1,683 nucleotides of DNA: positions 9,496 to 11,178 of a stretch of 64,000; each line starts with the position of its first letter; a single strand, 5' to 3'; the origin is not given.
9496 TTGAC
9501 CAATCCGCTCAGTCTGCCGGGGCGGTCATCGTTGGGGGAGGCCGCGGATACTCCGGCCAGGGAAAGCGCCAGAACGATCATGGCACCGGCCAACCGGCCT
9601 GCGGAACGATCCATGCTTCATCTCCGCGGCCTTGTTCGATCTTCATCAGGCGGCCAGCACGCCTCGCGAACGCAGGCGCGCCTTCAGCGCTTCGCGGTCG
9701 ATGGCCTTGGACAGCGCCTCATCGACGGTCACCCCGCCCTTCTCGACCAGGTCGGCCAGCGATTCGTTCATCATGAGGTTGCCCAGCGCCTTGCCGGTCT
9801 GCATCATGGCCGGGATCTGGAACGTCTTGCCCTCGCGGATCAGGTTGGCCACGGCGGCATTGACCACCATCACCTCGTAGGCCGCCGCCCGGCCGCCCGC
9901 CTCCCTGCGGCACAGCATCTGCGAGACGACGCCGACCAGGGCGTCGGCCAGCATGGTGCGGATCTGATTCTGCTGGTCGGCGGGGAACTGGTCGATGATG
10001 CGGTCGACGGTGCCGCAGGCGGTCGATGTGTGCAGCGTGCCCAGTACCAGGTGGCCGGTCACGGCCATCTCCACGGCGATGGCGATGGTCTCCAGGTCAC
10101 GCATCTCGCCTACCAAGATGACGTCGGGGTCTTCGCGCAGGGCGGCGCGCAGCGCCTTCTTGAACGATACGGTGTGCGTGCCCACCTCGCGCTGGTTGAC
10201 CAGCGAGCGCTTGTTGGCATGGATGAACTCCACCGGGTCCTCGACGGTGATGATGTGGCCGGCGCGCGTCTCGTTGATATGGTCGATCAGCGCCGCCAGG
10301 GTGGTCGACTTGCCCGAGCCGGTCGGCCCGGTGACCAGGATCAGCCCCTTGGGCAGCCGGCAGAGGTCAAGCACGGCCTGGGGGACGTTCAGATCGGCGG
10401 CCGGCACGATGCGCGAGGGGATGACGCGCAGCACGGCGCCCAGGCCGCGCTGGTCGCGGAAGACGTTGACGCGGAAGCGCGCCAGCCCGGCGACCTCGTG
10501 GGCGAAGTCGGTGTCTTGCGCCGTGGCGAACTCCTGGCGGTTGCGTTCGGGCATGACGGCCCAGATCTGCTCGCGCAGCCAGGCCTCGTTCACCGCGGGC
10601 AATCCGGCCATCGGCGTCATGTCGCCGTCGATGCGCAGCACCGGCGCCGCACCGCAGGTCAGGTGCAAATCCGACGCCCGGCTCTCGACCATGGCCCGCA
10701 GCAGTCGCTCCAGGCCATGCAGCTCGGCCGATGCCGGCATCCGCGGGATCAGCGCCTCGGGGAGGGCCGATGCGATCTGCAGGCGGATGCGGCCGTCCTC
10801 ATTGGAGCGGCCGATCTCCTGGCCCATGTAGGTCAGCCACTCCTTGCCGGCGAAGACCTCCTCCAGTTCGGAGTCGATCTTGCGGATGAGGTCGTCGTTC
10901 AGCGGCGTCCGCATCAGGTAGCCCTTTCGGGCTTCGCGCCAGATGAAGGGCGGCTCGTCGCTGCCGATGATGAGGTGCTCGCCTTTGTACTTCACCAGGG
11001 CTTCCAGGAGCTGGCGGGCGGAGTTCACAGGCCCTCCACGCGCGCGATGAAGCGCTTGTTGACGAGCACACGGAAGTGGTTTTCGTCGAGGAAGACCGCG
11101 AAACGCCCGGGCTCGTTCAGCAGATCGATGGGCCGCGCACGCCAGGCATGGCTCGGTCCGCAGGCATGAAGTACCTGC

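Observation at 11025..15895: Self-contained sigma-54 regulatory module driving a secreted HExxH protein and an N-terminally extended PilT-like ATPase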

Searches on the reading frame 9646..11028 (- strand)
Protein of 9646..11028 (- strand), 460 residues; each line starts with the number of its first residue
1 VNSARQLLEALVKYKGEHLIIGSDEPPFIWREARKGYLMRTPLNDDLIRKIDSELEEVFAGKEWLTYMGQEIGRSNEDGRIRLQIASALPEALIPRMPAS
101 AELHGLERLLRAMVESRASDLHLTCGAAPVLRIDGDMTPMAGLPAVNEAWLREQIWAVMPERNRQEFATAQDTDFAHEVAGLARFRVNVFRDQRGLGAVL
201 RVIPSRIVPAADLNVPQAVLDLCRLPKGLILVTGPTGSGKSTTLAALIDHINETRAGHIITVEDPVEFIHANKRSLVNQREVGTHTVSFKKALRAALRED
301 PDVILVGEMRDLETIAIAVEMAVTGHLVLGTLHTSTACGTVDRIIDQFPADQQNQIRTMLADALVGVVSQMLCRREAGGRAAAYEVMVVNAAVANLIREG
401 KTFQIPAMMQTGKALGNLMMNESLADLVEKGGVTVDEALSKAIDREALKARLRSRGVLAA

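Call 5: search_protein_families(library=pfam, proteins=[window:9646-11028:-], max_evalue=0.01)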
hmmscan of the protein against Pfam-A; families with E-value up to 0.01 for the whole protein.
window:9646-11028:- (460 aa): 14 families
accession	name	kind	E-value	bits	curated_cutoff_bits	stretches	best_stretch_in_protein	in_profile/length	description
PF00437.27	T2SSE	-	2.1e-48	165.3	24.9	1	107-375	13-280/370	Type II/IV secretion system protein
PF13401.12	AAA_22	-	1.3e-05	25.9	27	1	227-309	5-93/130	AAA domain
PF13191.12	AAA_16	-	1.9e-05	25.7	32.6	1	228-280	25-82/167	AAA ATPase domain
PF13555.12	AAA_29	-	0.00048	20.3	27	1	227-247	22-42/61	P-loop containing region of AAA domain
PF01935.23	DUF87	-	0.00064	20.3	23.2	1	220-260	16-56/220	Helicase HerA, central domain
PF13476.12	AAA_23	-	0.00072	20.7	27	1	225-247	17-39/201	AAA domain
PF13604.12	AAA_30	-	0.001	19.3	27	1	218-260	9-50/191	AAA domain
PF25199.1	nSTAND_NTPase5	-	0.0013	19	34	1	228-266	42-80/145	Novel STAND NTPase 5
PF00004.35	AAA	-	0.0016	19.4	21.2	1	230-309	1-66/131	ATPase family associated with various cellular activities (AAA)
PF00005.33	ABC_tran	-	0.002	19.2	25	1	229-271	13-52/137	ABC transporter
PF03266.21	NTPase_1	-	0.0033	17.7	23.9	0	230-254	2-26/168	NTPase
PF13245.12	AAA_19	-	0.0043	17.7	25.1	0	225-257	9-41/134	AAA domain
PF01580.24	FtsK_SpoIIIE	-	0.0044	16.9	24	0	219-248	32-60/221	FtsK/SpoIIIE family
PF12775.13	AAA_7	-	0.0082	16.1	25.8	0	206-254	12-60/181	P-loop containing dynein motor region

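Call 7: search_protein_families(library=ncbifam, proteins=[window:9646-11028:-], max_evalue=0.01)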
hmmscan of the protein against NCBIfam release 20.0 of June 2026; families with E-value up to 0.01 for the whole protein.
window:9646-11028:- (460 aa): 21 families
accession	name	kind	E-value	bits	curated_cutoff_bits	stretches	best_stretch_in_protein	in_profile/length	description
TIGR01420.1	pilT_fam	subfamily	9.4e-135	449.3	319.1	1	106-445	2-341/343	PilT/PilU family type 4a pilus ATPase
NF007755.0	PRK10436.1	equivalog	7.2e-47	160.1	617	1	104-375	87-357/465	type II secretion system protein GspE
TIGR02533.1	type_II_gspE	equivalog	1.7e-46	158.9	630.25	1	107-375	114-381/486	type II secretion system ATPase GspE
TIGR02525.1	plasmid_TraJ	equivalog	3.8e-44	151.2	368.3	1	190-393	112-318/372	plasmid transfer ATPase TraJ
TIGR02538.1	type_IV_pilB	equivalog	9.8e-41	140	675.65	1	108-346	187-431/564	type IV-A pilus assembly ATPase PilB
NF041000.1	ATPase_ComGA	equivalog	8.7e-38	129.8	300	1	185-372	82-264/267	competence type IV pilus ATPase ComGA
TIGR02524.1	dot_icm_DotB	equivalog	3.2e-36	125.3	463.3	1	192-420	99-333/358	Dot/Icm type IV secretion system ATPase DotB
NF053534.1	T4PilAsmATPsTfpB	equivalog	4.6e-35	121.1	850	1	221-375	330-474/584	type IV pilus assembly ATPase TfpB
NF058587.1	archaellum_moto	equivalog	3.4e-18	65.7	550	1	230-353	278-398/527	archaellum flagellar ATPase motor FlaI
TIGR02788.1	VirB11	equivalog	5e-17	61.9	249.95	1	225-350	142-268/308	P-type DNA transfer ATPase VirB11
TIGR02782.1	TrbB_P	equivalog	1.1e-16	61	304.55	1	229-383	138-288/303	P-type conjugative transfer ATPase TrbB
NF010425.0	PRK13851.1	equivalog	6.9e-14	51.5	461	1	218-342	153-278/344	type IV secretion system protein VirB11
TIGR03819.1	heli_sec_ATPase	hypoth_equivalog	1.2e-12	47.7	373.15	1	229-338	180-291/340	TadA family conjugal transfer-associated ATPase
NF010469.0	PRK13894.1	subfamily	4.5e-11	42.6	508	1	230-369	152-291/320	conjugal transfer ATPase TrbB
NF053672.1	bindosome_BasE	exception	5e-11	42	1000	1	229-358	272-402/512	bindosome assembly system ATPase subunit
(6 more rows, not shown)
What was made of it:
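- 9646..11028 (-): PilT-family hexameric ATPase paralogue, 460 aa, with a roughly 105-aa N-terminal extension. Its GTG start overlaps Y's TGA stop (GTGA). TIGR01420 449 bits, cutoff 319 (call 7).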

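Call 8: find_encoding_contigs(protein=window:9646-11028:-, flank=10000, max_places=6)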
Protein window:9646-11028:- (460 aa): 23 contigs read that carry it; 6 places shown.
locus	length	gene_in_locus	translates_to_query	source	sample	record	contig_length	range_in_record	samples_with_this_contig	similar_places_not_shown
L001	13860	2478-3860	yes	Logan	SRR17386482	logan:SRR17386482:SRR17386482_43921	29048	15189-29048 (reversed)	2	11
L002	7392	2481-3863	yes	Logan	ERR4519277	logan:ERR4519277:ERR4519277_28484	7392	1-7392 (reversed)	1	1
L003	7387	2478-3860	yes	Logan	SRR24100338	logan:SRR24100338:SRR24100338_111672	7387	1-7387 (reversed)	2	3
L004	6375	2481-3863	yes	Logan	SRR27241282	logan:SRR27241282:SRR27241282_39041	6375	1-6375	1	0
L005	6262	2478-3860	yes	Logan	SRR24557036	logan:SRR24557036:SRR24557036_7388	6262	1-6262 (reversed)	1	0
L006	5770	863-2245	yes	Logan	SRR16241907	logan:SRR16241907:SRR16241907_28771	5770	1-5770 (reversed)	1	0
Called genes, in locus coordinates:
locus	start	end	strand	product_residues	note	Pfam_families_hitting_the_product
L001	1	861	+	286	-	?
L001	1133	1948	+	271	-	-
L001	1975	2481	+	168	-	-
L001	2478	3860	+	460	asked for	PF13191:AAA_16 (faint), PF13401:AAA_22 (faint), PF00437:T2SSE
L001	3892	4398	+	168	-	-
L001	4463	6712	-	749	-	PF00072:Response_reg, PF00989:PAS, PF08448:PAS_4, PF13188:PAS_8, PF13426:PAS_9, PF00989:PAS, PF13188:PAS_8, PF08447:PAS_3, +5 more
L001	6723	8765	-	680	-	PF00989:PAS, PF08448:PAS_4, PF13426:PAS_9, PF08447:PAS_3, PF00989:PAS, PF08448:PAS_4, PF13426:PAS_9, PF07568:HisKA_2, +6 more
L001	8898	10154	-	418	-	PF00072:Response_reg, PF00989:PAS, PF13188:PAS_8, PF08448:PAS_4, PF13426:PAS_9, PF00989:PAS, PF08448:PAS_4, PF13188:PAS_8, +2 more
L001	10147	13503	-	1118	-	PF00072:Response_reg, PF08448:PAS_4, PF08448:PAS_4, PF00989:PAS, PF08448:PAS_4, PF13426:PAS_9, PF08447:PAS_3, PF00989:PAS, +11 more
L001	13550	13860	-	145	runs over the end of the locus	PF00072:Response_reg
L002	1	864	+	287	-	?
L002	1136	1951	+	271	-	-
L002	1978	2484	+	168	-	-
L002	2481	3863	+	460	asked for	PF13191:AAA_16 (faint), PF13401:AAA_22 (faint), PF00437:T2SSE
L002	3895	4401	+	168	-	-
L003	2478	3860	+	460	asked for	PF13191:AAA_16 (faint), PF13401:AAA_22 (faint), PF00437:T2SSE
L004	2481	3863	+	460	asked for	PF13191:AAA_16 (faint), PF13401:AAA_22 (faint), PF00437:T2SSE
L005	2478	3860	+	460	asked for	PF13191:AAA_16 (faint), PF13401:AAA_22 (faint), PF00437:T2SSE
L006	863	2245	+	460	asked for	PF13191:AAA_16 (faint), PF13401:AAA_22 (faint), PF00437:T2SSE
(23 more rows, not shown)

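Call 16: search_protein_families(library=padloc, proteins=[window:9646-11028:-], max_evalue=0.1)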
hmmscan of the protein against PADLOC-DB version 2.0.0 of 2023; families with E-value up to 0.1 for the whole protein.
window:9646-11028:- (460 aa): 9 families
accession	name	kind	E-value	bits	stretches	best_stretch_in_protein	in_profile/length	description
PDLC04140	mad8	-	4.9e-09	34.1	1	226-395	25-134/314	mads_8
PDLC04105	HerA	-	0.00012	18.8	1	217-268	156-207/576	-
PDLC04135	mad3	-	0.00032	18.3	1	226-247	21-42/374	mads_3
PDLC04101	HerA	-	0.011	12.5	1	231-261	172-202/400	-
PDLC00303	PtuA1|PtuA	-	0.013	12.6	1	230-300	15-88/386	AAA ATPase domain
PDLC04107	HerA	-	0.019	12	1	231-292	173-228/306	-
PDLC00281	PtuA1|PtuA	-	0.037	11.1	1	231-258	41-68/448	AAA ATPase domain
PDLC04103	HerA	-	0.048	10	1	232-275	177-219/579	-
PDLC05064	PDC-S68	-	0.064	8.9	1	227-260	700-733/1273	-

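Call 38: search_solved_structures(query=window:9646-11028:-, max_evalue=1e-20, show_alignments=1)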
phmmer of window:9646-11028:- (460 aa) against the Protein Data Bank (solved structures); distinct sequences matched with E-value up to 1e-20: 24.
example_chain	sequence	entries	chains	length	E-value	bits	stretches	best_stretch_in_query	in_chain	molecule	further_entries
3jvu_A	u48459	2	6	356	2.5e-103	349.2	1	109-443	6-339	Twitching mobility protein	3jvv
2ewv_A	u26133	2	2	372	9.5e-102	344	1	103-453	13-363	twitching motility protein PilT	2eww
2gsz_A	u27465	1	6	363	1.4e-101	343.5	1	109-453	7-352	twitching motility protein PilT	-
5zfq_A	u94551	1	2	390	2.6e-97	329.4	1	100-454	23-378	Twitching motility pilus retraction protein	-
6ojx_A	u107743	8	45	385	7.8e-97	327.8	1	93-454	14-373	Twitching motility pilus retraction ATPase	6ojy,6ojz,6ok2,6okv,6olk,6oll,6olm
5fl3_A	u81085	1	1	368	3e-87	296.2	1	105-445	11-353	PILI RETRACTION PROTEIN PILT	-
2eyu_A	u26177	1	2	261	1.3e-79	271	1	204-453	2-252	twitching motility protein PilT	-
9n32_A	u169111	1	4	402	8.2e-72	245.4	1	105-449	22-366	PilU protein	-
10my_A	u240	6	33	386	2.2e-67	230.8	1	106-454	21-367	PilT/PilU family type 4a pilus ATPase | Twitching motility protein PilT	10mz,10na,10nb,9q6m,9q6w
1p9r_A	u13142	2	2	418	4.9e-34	120.9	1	109-375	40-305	General secretion pathway protein E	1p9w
4ksr_A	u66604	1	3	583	1.3e-33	119.6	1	112-375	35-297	Type II secretion system protein E, Hemolysin-coregulated protein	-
4kss_A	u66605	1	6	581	1.3e-33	119.5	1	112-375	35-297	Type II secretion system protein E, hemolysin-coregulated protein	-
4pht_A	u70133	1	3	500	1.9e-33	119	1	114-375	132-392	General secretory pathway protein E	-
6geb_A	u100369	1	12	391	2.1e-31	112.3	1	107-408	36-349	DotB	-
5oiu_A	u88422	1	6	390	4.3e-31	111.2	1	106-376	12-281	Type IV pilus assembly protein PilF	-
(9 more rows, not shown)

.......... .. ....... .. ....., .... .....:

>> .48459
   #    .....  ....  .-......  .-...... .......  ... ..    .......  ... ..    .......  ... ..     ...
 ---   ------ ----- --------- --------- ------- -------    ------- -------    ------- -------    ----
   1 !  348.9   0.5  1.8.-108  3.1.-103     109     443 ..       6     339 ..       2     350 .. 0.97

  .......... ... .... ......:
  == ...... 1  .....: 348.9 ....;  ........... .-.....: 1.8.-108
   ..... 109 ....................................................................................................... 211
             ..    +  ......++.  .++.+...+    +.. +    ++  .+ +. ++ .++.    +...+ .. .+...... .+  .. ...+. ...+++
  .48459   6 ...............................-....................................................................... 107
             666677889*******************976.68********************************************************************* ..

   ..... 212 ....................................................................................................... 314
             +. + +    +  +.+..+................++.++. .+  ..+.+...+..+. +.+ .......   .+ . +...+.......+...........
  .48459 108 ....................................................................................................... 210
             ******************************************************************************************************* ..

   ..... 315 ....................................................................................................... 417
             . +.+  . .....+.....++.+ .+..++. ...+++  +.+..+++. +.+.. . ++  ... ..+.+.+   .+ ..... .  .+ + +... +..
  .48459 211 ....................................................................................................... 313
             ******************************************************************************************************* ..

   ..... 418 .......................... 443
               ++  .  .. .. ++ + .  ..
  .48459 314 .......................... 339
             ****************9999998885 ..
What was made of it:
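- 9646..11028 (-): 349 bits to P. aeruginosa PilT 3jvu over residues 109-443 (call 38).
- On PilT/PilU type IVa pilus retraction ATPase: 349 bits to PilT 3jvu (call 38).
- The ATPase core is about as close to canonical PilT as other PilT proteins are (349 bits, call 38).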

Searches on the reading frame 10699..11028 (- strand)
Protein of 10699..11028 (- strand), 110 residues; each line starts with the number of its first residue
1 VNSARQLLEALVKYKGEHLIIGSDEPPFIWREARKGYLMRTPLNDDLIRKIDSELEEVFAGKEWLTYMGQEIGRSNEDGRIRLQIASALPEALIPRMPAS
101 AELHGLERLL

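Call 15: search_protein_families(library=pfam, proteins=[window:10714-11028:-], max_evalue=10)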
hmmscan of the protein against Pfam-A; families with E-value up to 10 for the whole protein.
window:10714-11028:- (105 aa): 0 families

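Call 52: find_homologous_proteins(query=window:10699-11028:-, max_evalue=0.01)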
Query seq(110 aa) (110 aa): 1 proteins with E <= 0.01 among 15 candidates.
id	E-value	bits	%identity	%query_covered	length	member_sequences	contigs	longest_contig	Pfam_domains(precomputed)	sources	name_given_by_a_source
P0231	1.5e-51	191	79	100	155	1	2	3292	-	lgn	-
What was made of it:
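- Tried and rejected: A word-indexed homologue search with the PilT N-terminal extension found only one close relative (call 52).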
